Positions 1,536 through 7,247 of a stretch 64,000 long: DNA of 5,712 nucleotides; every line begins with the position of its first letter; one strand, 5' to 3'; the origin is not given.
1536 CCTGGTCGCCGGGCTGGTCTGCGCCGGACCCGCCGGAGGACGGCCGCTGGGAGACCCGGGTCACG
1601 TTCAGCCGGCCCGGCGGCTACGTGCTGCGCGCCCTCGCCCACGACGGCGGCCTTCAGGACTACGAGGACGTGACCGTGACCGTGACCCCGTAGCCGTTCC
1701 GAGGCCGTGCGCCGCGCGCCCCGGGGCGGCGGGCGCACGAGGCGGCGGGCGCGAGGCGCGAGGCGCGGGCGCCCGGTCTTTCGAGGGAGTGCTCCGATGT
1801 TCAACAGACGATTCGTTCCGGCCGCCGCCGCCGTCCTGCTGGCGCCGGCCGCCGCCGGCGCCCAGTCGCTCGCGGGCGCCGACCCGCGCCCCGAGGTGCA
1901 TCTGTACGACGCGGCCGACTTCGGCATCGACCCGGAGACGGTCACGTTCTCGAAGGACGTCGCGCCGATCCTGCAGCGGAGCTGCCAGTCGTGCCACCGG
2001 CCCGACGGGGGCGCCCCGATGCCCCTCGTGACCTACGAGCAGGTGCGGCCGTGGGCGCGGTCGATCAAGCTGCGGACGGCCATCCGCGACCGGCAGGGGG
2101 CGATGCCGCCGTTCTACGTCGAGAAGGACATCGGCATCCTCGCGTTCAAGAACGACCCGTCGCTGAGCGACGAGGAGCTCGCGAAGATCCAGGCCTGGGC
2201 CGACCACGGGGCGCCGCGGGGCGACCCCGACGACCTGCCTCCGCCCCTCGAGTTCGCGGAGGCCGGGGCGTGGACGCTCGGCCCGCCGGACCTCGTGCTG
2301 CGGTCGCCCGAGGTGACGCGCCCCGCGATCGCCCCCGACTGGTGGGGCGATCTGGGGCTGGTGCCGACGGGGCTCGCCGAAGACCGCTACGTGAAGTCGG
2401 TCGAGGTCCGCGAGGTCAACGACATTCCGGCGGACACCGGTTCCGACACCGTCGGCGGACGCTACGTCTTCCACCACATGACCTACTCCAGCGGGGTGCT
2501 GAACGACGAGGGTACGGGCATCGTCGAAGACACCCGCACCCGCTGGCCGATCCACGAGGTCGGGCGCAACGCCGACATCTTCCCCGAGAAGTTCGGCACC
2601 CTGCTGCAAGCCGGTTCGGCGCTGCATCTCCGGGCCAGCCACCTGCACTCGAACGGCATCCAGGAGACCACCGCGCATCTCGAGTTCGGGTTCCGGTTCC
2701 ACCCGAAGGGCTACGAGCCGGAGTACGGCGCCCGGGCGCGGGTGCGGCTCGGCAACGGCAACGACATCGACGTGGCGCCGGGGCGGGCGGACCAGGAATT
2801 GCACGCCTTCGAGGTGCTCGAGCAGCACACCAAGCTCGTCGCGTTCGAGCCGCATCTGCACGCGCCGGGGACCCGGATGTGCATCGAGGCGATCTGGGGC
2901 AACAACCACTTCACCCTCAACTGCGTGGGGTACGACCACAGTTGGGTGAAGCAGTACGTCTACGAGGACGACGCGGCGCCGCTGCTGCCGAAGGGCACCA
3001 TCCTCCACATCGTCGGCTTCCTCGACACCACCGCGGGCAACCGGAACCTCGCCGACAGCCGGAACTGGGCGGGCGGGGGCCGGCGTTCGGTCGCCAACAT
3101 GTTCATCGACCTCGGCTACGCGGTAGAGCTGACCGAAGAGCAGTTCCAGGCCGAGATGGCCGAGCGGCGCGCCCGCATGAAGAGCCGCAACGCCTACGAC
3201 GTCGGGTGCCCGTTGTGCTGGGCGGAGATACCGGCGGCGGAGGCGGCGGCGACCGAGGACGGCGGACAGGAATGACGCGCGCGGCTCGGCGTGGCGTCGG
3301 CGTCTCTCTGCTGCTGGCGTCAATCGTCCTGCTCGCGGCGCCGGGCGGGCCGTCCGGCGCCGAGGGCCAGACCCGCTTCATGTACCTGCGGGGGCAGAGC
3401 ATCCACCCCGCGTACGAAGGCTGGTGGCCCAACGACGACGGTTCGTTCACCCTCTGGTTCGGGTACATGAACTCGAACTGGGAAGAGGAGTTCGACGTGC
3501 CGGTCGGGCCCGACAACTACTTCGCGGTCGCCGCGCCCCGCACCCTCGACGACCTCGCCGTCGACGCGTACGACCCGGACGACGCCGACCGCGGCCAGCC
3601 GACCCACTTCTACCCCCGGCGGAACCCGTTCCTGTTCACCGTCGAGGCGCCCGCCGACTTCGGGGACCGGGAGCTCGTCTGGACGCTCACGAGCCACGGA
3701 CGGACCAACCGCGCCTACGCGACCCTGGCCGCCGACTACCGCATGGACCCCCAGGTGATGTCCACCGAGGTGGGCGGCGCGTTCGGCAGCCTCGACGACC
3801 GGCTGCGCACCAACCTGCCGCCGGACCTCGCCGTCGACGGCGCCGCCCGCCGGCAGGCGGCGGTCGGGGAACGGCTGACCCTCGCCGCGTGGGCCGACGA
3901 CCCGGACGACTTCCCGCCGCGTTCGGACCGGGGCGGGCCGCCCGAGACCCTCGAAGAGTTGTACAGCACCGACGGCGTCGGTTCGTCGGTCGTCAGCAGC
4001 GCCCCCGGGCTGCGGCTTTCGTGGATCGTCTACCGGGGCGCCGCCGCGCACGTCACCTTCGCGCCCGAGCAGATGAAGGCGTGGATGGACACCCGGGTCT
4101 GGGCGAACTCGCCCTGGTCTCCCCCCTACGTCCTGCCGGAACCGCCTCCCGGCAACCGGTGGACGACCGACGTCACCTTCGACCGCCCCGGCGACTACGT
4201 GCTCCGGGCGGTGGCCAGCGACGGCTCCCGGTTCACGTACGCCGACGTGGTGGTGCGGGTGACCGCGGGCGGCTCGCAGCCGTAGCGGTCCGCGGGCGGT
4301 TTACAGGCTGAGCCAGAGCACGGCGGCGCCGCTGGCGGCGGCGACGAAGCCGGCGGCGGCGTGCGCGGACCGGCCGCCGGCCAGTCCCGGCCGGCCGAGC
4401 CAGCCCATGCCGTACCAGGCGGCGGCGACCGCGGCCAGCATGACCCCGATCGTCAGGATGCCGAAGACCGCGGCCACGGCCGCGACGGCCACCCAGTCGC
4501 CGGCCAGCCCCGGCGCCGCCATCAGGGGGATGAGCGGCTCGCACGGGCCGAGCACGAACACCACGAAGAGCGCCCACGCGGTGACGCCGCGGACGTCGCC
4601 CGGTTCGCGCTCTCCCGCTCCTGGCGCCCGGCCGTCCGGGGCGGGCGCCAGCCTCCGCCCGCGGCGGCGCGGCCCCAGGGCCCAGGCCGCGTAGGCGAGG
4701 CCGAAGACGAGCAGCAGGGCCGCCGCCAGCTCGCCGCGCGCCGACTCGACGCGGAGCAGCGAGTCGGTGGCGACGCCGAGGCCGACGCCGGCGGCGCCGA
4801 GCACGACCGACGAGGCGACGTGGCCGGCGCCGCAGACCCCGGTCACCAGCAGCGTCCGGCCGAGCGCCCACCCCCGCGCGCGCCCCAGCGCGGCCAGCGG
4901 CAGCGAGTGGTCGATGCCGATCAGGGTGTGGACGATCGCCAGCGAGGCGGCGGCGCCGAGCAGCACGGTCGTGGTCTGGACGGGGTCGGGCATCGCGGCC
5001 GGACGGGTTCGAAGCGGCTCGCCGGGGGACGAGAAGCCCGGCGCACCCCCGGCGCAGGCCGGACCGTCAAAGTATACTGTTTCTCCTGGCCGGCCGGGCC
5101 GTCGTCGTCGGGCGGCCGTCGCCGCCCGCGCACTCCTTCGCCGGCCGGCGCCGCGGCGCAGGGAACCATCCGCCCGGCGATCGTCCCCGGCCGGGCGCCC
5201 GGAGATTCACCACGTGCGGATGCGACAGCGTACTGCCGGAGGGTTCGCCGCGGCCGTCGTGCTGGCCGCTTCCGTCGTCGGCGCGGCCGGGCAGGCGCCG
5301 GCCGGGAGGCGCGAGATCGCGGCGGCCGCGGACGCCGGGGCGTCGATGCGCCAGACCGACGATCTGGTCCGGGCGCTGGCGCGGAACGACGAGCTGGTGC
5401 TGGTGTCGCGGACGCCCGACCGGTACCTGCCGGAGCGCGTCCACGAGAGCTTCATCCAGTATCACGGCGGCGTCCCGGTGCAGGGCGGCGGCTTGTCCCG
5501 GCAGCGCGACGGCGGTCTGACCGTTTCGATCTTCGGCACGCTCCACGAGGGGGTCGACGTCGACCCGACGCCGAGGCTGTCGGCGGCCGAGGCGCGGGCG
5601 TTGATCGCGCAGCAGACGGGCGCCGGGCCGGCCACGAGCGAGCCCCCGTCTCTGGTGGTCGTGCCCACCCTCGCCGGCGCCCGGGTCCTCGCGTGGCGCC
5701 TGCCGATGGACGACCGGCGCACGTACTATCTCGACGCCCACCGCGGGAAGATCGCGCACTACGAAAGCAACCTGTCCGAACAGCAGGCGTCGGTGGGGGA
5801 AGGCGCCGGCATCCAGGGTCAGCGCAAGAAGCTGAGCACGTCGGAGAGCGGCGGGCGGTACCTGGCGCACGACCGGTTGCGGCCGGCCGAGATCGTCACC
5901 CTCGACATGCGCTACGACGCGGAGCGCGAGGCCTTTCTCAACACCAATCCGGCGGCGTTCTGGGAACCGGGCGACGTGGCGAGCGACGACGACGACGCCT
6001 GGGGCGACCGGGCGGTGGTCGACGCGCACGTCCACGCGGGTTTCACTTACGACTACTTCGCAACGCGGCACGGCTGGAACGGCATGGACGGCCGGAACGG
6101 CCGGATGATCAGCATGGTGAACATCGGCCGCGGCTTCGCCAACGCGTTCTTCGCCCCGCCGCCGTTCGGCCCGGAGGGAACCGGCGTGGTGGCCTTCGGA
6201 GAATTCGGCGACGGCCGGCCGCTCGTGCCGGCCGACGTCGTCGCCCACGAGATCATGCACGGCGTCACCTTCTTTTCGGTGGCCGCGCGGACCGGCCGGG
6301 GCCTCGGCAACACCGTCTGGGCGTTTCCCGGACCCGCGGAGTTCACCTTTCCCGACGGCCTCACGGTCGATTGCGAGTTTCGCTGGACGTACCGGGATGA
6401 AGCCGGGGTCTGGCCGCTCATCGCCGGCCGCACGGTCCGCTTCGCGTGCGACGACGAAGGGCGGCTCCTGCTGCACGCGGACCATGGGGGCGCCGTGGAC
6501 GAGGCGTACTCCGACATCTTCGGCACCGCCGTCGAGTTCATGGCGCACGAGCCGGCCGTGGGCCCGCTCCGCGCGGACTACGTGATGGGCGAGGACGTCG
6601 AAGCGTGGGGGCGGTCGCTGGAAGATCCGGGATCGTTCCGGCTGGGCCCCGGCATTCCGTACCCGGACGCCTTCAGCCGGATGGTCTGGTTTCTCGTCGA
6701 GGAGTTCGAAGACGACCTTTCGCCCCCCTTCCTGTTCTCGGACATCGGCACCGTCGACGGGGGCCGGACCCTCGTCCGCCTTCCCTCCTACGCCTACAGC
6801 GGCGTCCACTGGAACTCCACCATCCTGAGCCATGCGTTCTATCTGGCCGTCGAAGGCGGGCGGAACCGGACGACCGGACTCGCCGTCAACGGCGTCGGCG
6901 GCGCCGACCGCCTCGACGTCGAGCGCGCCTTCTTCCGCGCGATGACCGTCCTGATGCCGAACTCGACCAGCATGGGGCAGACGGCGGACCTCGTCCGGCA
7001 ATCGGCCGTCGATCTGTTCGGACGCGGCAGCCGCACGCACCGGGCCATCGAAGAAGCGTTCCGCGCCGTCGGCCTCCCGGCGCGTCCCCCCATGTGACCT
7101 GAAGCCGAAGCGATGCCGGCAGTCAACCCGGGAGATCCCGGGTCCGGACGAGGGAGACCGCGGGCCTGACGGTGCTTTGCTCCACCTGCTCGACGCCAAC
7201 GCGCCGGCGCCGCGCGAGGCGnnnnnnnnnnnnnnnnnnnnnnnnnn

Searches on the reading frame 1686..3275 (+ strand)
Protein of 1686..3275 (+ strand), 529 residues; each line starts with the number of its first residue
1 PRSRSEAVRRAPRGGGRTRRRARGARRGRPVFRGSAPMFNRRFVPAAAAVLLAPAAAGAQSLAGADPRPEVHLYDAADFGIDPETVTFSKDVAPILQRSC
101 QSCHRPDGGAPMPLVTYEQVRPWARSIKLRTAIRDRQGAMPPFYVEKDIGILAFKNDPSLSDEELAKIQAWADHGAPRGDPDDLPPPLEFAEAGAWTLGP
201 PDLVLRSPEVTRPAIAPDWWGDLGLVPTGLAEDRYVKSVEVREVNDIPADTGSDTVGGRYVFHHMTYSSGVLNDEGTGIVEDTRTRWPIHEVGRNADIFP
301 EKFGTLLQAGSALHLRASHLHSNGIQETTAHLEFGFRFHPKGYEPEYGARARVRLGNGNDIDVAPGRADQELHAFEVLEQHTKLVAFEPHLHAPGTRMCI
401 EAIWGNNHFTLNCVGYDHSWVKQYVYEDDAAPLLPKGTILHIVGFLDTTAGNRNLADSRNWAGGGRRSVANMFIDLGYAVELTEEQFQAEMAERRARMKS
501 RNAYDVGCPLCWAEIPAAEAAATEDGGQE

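Call 45: search_protein_families(library=pfam, proteins=[window:1686-3275:+], max_evalue=0.001)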
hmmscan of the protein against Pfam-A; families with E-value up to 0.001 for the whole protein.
window:1686-3275:+ (529 aa): 1 family
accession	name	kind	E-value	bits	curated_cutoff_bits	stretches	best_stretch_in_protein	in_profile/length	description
PF13442.11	Cytochrome_CBB3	-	5.3e-05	23.9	27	1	94-143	8-51/68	Cytochrome C oxidase, cbb3-type, subunit III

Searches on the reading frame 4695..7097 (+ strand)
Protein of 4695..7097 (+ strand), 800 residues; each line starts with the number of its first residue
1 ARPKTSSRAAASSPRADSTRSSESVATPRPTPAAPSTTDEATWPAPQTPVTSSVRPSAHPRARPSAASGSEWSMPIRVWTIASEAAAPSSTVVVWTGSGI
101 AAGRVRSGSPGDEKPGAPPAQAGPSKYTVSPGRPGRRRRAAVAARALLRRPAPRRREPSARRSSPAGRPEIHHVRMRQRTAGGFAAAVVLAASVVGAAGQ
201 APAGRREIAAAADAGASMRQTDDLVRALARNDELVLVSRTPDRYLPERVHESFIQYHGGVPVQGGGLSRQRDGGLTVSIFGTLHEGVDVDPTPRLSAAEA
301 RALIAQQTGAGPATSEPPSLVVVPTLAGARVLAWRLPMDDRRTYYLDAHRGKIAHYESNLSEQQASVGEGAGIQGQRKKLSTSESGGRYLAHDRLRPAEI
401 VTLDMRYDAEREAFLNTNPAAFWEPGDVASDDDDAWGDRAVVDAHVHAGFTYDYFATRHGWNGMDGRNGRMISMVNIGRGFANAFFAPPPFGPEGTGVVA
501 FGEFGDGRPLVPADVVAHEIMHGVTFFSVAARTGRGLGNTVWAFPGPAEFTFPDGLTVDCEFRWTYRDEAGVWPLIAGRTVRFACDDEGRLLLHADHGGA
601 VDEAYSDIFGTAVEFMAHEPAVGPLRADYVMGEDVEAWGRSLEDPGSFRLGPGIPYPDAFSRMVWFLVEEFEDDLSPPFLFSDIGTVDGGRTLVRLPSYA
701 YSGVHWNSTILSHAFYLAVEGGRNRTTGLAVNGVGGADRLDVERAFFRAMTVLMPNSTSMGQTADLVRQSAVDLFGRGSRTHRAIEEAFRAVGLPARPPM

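Call 45: search_protein_families(library=pfam, proteins=[window:4695-7097:+], max_evalue=0.001)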
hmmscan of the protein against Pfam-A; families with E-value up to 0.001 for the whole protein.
window:4695-7097:+ (800 aa): 2 families
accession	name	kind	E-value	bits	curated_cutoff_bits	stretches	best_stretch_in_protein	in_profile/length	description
PF01447.24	Peptidase_M4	-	1.9e-23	84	22.4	1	368-525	2-144/145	Thermolysin metallopeptidase, catalytic domain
PF02868.21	Peptidase_M4_C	-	8.3e-21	75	24.4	1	595-793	6-164/165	Thermolysin metallopeptidase, alpha-helical domain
